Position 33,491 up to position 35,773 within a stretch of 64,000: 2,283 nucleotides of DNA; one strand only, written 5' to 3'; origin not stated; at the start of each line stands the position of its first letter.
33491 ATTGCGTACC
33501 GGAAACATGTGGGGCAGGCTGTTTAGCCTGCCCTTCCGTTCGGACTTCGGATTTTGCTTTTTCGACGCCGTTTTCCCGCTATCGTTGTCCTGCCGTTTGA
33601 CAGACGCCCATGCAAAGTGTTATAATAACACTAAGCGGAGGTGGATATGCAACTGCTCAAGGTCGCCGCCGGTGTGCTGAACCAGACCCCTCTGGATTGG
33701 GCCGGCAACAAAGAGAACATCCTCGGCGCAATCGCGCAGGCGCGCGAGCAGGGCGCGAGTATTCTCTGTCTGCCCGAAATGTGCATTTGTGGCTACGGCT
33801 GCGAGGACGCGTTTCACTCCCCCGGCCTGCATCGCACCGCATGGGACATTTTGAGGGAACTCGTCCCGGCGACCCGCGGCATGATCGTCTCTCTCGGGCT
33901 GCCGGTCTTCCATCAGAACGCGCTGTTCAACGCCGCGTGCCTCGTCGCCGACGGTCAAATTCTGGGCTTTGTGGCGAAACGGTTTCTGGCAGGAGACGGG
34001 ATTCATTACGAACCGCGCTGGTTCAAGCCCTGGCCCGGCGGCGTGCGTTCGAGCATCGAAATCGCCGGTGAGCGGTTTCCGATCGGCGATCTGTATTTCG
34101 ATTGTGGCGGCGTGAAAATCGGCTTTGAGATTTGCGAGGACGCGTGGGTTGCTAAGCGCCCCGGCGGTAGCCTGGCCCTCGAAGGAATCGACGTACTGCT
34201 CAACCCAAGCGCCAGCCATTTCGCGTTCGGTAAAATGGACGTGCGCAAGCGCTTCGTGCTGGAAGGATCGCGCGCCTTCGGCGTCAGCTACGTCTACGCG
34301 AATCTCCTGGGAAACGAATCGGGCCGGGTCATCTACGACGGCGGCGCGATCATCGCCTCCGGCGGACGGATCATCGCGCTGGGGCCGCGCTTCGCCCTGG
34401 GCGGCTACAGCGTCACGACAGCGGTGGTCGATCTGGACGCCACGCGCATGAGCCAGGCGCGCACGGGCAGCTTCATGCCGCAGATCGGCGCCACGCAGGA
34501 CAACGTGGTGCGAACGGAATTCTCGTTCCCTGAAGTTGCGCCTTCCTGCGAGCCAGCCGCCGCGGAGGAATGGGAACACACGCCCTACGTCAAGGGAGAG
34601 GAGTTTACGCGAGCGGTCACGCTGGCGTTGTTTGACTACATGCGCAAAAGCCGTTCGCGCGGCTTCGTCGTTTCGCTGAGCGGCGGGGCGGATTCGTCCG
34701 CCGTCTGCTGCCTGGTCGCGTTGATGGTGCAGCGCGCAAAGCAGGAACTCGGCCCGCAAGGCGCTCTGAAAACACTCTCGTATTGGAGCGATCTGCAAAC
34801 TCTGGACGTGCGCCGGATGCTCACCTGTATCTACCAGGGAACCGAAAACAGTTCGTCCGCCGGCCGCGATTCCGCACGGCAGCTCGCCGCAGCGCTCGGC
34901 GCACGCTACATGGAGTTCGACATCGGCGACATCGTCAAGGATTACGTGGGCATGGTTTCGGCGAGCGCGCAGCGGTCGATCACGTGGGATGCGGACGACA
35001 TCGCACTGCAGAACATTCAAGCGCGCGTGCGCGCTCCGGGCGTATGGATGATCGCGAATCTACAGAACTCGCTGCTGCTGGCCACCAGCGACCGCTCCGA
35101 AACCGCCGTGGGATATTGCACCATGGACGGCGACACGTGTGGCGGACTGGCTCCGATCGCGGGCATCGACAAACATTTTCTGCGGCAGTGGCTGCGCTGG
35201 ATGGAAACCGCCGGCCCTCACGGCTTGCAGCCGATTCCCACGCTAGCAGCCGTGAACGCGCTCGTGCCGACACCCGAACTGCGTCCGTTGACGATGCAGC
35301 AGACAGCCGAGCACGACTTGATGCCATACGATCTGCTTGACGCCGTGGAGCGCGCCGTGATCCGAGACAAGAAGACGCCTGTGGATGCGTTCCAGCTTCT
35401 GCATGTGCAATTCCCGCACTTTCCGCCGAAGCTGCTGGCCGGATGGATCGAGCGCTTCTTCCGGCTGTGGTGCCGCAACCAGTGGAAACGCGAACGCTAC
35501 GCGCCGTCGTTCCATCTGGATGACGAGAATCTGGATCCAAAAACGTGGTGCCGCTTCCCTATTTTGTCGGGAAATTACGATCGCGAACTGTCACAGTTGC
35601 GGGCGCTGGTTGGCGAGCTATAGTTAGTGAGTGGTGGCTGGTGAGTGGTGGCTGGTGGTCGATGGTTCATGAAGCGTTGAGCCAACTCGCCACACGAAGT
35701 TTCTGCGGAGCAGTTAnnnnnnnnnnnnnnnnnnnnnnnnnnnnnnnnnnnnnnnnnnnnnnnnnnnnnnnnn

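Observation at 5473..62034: About 13 families of mostly heptameric tandem 'word' repeats fill nearly every intergenic gap, often as inverted arms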

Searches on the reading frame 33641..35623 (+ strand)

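Call 10: search_protein_families(library=pfam, proteins=[window:33641-35623:+])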
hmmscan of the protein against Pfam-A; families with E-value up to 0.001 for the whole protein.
window:33641-35623:+ (660 aa): 2 families
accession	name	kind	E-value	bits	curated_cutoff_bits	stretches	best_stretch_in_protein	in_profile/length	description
PF02540.23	NAD_synthase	-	3.8e-29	101.9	21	1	325-582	4-213/242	NAD synthase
PF00795.27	CN_hydrolase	-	9.9e-22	77.9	23.2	1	7-270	1-251/256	Carbon-nitrogen hydrolase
